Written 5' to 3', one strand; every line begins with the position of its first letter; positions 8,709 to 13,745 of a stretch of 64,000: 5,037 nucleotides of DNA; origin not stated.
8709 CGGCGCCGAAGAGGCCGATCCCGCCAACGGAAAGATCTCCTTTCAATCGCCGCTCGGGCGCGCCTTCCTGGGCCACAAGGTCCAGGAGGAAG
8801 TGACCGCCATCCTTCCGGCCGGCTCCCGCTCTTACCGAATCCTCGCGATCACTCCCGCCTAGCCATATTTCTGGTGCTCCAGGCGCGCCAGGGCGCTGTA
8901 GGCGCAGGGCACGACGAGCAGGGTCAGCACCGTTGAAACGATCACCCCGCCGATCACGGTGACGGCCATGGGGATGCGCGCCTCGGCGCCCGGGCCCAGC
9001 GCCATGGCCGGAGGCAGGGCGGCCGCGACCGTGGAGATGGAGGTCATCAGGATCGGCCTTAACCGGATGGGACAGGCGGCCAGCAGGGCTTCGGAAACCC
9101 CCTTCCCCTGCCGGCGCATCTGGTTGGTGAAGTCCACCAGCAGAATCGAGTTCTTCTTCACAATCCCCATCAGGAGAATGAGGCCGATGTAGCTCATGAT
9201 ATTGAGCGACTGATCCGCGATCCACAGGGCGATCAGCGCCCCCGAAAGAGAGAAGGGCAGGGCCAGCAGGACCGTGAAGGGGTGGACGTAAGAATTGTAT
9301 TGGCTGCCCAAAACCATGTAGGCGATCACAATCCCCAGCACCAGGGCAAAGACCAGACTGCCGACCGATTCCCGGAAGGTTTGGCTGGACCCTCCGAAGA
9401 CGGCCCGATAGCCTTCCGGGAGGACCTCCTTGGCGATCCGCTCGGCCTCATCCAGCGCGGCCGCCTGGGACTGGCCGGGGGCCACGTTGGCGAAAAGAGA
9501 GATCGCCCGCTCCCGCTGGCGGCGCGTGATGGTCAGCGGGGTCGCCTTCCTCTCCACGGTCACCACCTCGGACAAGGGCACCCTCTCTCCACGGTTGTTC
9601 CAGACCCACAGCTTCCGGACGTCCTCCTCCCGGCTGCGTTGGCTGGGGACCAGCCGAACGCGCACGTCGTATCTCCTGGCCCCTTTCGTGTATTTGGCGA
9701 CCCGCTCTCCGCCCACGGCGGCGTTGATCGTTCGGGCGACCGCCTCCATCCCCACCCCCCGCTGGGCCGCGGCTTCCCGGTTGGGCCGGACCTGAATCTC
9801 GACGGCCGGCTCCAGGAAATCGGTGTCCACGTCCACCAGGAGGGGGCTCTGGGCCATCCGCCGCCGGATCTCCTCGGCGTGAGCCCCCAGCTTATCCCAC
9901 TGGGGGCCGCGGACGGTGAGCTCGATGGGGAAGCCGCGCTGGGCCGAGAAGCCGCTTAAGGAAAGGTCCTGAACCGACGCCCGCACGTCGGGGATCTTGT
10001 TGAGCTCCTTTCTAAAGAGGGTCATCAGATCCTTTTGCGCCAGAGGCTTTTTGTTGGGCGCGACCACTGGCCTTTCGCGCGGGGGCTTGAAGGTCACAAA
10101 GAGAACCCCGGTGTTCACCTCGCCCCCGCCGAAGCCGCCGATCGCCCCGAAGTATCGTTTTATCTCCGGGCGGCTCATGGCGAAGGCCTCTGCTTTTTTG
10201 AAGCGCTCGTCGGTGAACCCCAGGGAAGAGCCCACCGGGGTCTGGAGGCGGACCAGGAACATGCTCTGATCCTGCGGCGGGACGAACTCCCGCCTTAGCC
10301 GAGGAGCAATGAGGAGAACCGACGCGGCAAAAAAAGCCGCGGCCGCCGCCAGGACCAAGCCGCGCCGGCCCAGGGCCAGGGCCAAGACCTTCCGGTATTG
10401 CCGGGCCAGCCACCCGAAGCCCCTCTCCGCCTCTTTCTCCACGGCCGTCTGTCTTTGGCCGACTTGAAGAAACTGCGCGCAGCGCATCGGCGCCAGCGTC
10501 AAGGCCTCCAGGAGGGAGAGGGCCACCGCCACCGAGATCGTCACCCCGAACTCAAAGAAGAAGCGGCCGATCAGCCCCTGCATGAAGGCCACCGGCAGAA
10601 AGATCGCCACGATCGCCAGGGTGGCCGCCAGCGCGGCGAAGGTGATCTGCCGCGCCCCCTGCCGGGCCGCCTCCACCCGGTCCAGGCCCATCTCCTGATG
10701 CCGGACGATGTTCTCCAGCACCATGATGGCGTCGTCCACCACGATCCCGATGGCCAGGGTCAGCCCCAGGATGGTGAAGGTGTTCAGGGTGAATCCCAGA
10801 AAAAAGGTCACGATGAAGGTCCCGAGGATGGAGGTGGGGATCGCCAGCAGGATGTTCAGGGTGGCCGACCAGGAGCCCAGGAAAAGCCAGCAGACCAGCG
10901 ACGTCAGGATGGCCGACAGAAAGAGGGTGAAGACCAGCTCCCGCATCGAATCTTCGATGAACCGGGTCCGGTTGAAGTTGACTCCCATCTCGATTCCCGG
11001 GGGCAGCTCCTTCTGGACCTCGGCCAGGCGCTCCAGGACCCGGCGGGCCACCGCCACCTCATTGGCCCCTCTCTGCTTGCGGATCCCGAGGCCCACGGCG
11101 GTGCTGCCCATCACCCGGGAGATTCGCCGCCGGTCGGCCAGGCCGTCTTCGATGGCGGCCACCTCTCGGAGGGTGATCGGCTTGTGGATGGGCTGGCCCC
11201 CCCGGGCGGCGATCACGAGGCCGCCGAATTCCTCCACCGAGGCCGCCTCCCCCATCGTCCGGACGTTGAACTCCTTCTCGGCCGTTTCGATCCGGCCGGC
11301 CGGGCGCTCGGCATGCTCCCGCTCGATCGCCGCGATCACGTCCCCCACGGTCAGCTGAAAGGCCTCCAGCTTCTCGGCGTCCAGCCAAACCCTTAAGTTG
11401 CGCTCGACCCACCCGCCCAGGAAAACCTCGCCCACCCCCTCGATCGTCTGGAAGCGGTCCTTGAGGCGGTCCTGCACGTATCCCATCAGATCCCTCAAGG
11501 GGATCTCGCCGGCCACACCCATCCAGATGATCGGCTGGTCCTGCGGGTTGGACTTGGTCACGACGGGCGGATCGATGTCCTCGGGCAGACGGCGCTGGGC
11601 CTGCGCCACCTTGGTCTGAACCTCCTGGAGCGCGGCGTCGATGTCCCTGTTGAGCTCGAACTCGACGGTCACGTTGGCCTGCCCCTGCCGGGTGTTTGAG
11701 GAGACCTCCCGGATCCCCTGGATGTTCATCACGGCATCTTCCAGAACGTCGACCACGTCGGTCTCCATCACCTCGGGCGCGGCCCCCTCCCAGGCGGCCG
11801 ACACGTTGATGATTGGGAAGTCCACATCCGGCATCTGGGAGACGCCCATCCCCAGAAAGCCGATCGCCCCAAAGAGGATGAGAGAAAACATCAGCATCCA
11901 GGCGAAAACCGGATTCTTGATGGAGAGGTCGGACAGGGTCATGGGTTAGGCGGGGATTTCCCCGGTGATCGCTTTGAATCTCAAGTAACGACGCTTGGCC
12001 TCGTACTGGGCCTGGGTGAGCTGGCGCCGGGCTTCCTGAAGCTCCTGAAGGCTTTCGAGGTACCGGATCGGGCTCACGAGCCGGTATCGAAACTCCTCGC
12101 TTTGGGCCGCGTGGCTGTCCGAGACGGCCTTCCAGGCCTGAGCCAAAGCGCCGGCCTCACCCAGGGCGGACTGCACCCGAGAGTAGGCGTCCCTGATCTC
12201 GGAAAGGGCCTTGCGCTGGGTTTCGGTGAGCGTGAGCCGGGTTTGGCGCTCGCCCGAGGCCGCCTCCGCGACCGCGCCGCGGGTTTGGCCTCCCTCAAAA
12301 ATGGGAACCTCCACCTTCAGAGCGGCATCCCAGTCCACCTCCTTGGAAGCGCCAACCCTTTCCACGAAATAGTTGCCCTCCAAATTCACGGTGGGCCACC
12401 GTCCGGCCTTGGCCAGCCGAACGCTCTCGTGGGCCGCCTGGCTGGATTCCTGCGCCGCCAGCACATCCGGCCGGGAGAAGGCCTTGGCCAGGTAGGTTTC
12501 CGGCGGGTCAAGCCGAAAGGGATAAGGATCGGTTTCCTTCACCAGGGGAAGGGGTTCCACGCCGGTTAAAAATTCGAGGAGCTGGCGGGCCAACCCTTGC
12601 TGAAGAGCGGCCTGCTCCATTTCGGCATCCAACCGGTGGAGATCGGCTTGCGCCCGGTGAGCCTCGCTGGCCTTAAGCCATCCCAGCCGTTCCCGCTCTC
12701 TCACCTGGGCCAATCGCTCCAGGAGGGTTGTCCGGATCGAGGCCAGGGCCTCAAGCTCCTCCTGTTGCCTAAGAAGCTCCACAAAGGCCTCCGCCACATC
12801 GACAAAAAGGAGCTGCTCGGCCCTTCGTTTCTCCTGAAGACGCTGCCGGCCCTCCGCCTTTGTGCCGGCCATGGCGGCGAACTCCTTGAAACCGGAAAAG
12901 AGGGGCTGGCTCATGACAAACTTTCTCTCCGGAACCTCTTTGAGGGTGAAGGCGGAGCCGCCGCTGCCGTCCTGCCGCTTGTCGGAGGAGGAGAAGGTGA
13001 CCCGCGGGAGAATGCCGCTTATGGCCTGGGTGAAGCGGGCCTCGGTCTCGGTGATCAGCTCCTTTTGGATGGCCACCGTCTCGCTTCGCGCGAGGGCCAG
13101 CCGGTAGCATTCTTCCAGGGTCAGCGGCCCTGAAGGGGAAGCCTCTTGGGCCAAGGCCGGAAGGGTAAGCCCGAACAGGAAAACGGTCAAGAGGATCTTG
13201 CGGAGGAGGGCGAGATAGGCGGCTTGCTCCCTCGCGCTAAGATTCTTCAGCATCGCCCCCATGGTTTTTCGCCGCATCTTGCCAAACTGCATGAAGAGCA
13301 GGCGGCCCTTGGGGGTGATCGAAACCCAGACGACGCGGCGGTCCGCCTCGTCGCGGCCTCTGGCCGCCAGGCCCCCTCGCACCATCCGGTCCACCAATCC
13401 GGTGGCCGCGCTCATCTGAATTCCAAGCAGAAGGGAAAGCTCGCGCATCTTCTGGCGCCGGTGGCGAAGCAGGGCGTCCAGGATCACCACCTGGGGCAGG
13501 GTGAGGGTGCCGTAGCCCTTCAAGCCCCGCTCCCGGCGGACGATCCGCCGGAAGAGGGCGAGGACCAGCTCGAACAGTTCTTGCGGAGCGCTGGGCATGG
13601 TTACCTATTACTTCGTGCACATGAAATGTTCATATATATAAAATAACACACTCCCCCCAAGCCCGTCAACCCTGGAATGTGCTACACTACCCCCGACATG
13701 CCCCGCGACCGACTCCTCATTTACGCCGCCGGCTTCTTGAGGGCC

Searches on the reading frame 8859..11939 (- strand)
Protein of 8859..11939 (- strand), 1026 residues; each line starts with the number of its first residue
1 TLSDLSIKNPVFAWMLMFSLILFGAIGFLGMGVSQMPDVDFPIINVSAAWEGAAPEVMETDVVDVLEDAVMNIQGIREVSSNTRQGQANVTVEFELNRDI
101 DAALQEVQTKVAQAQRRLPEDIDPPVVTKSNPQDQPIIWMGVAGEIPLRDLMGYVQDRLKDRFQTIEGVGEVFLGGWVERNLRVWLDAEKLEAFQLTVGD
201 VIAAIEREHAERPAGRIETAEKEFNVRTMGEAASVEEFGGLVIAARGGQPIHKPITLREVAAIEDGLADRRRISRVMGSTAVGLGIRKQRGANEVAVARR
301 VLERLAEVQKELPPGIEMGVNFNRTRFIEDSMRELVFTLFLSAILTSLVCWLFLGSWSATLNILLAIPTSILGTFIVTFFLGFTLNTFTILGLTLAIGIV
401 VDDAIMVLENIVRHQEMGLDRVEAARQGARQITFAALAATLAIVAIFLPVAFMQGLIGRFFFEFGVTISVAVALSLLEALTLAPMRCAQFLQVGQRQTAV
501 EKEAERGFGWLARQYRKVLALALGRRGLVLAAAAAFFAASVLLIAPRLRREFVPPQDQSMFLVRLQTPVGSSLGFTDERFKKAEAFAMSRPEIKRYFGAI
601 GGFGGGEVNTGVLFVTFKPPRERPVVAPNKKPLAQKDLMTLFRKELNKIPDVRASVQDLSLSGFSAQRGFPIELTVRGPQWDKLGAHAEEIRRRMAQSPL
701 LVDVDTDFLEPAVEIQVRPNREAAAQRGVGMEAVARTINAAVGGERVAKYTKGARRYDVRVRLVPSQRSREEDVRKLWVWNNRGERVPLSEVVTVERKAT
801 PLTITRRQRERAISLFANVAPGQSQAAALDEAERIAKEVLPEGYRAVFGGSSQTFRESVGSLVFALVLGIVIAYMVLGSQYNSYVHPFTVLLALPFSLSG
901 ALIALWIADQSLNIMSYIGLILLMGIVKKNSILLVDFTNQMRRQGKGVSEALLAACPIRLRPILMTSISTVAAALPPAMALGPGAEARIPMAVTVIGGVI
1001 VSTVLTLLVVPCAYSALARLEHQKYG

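Call 45: search_protein_families(library=pfam, proteins=[window:8859-11939:-], max_evalue=0.001)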
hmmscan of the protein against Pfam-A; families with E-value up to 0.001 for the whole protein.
window:8859-11939:- (1026 aa): 1 family
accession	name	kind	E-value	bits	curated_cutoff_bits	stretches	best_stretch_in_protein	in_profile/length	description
PF00873.25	ACR_tran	-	3.4e-280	932.6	28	1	3-1016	2-1019/1021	AcrB/AcrD/AcrF family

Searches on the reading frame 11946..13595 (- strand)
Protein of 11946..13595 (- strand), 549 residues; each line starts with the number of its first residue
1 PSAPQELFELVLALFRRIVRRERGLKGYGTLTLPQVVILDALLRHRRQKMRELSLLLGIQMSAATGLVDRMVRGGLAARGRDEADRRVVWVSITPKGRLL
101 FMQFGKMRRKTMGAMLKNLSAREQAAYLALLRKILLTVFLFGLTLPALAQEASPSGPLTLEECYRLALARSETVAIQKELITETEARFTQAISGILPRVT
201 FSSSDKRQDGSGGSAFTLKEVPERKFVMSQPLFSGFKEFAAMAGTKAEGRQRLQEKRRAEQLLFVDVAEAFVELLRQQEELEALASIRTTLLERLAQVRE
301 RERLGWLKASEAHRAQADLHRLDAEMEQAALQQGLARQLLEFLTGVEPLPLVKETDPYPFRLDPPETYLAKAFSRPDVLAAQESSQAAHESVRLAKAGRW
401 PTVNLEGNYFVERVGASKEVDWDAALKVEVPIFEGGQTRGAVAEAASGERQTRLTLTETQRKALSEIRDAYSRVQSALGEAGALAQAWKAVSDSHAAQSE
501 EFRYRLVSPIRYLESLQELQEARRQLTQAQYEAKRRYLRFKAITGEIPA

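Call 45: search_protein_families(library=pfam, proteins=[window:11946-13595:-], max_evalue=0.001)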
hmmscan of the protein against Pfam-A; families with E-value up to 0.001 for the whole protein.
window:11946-13595:- (549 aa): 5 families
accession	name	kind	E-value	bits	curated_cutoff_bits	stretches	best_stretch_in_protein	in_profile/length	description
PF02321.23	OEP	-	1.3e-39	136.4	22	2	366-545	2-187/187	Outer membrane efflux protein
PF01047.28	MarR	-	2.8e-08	34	24.6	1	31-89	1-59/59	MarR family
PF12802.13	MarR_2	-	2.2e-07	31.4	27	1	31-87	3-60/61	MarR family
PF22381.2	Staph_reg_Sar_Rot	-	6.1e-06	26.7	27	1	30-100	11-81/85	Transcriptional regulator SarA/Rot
PF13463.12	HTH_27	-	2.3e-05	25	22.2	1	31-97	1-68/68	Winged helix DNA-binding domain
